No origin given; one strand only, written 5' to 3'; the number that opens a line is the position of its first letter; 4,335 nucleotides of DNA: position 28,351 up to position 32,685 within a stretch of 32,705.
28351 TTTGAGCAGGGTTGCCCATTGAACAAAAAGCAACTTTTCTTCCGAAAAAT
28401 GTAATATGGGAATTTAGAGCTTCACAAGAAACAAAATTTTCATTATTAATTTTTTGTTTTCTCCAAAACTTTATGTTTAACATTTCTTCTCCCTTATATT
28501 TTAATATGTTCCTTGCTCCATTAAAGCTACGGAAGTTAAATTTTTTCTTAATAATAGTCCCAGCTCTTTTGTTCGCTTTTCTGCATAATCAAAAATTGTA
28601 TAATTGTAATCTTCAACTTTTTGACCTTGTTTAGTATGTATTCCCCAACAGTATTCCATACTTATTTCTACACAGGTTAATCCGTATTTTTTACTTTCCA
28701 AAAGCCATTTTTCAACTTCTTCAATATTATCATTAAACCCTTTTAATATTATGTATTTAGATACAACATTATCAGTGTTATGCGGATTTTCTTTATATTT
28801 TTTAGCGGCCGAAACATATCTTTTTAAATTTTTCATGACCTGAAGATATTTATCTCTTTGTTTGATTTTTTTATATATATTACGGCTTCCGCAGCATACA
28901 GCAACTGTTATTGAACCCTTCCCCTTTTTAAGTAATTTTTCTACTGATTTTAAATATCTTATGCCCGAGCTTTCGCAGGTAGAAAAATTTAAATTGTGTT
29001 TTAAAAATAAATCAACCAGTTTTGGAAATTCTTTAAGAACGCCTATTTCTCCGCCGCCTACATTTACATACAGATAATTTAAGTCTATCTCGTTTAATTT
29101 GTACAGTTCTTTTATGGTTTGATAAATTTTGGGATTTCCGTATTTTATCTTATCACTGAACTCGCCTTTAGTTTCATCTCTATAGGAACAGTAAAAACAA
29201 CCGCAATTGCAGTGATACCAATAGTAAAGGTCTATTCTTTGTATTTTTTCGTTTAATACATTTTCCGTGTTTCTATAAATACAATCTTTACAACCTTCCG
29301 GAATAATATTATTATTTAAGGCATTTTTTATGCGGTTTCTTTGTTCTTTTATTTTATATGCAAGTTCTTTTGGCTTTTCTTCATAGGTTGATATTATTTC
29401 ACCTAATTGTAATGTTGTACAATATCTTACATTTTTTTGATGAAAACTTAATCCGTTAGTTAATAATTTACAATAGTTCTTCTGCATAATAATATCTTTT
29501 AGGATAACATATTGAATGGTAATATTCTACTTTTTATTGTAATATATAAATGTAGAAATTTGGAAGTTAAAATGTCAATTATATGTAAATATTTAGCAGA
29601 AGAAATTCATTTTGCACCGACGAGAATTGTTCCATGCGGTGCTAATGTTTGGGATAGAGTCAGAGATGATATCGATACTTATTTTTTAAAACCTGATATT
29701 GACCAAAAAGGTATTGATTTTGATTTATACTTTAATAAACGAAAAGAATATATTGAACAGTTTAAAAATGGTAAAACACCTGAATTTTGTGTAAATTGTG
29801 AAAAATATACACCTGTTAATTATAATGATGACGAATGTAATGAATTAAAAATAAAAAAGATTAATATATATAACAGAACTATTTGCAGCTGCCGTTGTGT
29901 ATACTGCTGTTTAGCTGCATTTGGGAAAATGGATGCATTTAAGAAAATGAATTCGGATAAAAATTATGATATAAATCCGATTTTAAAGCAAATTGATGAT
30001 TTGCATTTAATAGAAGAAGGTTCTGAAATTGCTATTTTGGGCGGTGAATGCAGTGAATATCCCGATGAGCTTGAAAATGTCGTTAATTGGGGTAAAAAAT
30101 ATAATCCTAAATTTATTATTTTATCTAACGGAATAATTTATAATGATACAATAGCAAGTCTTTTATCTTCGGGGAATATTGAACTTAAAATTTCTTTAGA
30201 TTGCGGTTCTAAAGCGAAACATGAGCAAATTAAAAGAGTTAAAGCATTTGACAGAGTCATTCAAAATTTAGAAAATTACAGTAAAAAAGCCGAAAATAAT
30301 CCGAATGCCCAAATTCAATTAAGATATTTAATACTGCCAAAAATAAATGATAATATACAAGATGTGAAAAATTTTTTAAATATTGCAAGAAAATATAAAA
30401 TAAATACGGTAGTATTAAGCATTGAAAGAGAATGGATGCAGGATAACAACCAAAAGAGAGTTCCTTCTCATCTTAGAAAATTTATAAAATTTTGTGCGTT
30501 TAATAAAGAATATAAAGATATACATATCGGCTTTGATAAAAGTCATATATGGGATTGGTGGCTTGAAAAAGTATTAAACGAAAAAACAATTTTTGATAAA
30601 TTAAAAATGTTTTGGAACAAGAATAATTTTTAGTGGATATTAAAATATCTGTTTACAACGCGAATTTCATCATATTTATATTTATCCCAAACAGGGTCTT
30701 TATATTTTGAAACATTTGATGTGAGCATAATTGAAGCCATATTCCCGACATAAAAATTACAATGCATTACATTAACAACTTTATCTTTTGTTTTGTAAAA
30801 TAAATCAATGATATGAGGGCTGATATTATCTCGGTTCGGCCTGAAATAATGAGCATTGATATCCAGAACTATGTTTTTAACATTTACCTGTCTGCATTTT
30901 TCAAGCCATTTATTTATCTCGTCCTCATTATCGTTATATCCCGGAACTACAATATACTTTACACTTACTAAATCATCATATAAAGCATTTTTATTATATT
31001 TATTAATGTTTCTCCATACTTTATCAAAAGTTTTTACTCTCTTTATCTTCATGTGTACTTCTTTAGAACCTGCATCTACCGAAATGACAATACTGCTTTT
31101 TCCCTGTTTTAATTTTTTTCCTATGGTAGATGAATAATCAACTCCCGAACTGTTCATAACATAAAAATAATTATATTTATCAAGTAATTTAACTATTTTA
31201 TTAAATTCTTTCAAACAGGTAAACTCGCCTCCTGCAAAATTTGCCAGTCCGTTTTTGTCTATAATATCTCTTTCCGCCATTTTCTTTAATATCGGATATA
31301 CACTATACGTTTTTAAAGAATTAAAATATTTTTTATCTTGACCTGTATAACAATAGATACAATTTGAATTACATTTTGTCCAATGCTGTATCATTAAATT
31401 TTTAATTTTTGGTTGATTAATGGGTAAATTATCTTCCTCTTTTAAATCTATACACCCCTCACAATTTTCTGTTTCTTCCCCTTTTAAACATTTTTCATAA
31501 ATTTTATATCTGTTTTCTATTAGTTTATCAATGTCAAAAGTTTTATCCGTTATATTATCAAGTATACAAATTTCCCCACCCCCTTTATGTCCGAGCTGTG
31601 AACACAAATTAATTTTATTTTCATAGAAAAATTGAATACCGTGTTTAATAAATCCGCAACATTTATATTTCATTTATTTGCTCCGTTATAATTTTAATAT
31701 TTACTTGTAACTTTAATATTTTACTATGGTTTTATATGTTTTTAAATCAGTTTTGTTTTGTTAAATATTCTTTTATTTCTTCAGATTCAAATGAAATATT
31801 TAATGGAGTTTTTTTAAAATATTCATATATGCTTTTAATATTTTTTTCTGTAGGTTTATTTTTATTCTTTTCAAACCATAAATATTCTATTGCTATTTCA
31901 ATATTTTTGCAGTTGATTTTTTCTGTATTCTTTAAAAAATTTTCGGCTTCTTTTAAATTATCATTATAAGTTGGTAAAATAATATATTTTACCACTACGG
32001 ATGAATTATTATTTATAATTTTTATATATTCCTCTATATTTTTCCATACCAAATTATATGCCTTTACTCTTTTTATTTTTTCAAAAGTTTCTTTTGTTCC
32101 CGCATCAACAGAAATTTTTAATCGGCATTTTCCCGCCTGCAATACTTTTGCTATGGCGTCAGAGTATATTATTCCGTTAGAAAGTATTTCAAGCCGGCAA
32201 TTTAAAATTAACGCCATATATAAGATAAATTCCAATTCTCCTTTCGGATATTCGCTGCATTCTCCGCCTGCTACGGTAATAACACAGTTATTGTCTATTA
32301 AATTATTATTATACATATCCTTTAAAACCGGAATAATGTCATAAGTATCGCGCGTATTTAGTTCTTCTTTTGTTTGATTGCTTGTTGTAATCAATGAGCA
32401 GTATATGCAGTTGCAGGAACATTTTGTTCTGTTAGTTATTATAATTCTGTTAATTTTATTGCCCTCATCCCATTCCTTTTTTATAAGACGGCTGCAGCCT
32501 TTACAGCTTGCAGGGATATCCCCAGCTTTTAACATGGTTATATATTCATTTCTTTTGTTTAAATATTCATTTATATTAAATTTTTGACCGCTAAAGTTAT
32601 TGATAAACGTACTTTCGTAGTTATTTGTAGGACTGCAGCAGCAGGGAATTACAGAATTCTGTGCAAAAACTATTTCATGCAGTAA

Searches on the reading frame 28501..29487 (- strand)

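Call 8: search_protein_families(library=pfam, proteins=[window:28501-29487:-], max_evalue=0.01)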
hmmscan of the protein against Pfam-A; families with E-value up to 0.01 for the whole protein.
window:28501-29487:- (328 aa): 1 family
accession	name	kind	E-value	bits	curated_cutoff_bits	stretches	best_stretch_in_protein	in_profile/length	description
PF04055.27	Radical_SAM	-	3.6e-10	40.7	29.5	1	91-261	5-165/166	Radical SAM superfamily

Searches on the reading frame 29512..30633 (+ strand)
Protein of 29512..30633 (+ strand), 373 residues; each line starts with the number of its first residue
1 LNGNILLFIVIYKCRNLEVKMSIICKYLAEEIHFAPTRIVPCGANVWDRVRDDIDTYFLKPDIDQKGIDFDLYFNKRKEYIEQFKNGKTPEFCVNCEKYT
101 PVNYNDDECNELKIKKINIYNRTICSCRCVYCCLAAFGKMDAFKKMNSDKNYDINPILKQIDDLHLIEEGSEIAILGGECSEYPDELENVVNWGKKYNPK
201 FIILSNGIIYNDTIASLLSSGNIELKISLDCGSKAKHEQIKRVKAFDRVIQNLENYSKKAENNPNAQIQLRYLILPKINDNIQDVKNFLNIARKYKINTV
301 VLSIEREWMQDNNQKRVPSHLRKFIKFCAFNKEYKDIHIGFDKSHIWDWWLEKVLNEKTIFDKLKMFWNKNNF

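Call 8: search_protein_families(library=pfam, proteins=[window:29512-30633:+], max_evalue=0.01)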
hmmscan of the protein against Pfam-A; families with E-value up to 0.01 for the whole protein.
window:29512-30633:+ (373 aa): 1 family
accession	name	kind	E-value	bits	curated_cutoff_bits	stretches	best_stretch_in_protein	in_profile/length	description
PF04055.27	Radical_SAM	-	9.5e-13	49.1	29.5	1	124-288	6-165/166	Radical SAM superfamily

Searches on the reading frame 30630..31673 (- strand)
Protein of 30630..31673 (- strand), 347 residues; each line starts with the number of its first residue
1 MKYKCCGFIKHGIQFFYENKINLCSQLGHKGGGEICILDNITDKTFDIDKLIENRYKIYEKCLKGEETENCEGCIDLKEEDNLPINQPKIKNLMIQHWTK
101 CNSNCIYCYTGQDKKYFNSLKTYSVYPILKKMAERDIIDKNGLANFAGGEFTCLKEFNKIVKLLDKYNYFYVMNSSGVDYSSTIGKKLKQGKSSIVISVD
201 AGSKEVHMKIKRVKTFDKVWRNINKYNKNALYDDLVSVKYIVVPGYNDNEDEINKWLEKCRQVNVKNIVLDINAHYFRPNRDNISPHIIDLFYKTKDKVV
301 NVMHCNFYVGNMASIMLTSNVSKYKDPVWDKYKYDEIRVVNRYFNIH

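Call 8: search_protein_families(library=pfam, proteins=[window:30630-31673:-], max_evalue=0.01)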
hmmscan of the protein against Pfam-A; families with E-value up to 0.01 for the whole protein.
window:30630-31673:- (347 aa): 2 families
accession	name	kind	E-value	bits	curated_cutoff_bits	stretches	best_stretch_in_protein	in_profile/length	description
PF04055.27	Radical_SAM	-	1e-18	68.5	29.5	1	96-255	2-164/166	Radical SAM superfamily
PF19238.5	Radical_SAM_2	-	0.00024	21.3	26.7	0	189-258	74-139/151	Radical SAM-like domain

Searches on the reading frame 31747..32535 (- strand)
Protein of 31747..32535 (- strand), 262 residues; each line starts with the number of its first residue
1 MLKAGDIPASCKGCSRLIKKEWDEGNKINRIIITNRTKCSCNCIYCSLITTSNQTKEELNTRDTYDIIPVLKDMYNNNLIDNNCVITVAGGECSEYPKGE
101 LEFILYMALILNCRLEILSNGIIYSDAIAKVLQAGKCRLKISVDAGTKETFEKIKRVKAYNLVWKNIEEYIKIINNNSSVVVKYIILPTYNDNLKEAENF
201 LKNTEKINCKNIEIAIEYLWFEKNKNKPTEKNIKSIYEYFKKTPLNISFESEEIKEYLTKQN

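Call 8: search_protein_families(library=pfam, proteins=[window:31747-32535:-], max_evalue=0.01)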
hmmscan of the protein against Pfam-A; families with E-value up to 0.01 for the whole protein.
window:31747-32535:- (262 aa): 2 families
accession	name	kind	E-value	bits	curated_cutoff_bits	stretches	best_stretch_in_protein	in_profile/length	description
PF04055.27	Radical_SAM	-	5e-11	43.5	29.5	1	38-200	6-165/166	Radical SAM superfamily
PF19238.5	Radical_SAM_2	-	0.0072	16.4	26.7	0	23-64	6-47/151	Radical SAM-like domain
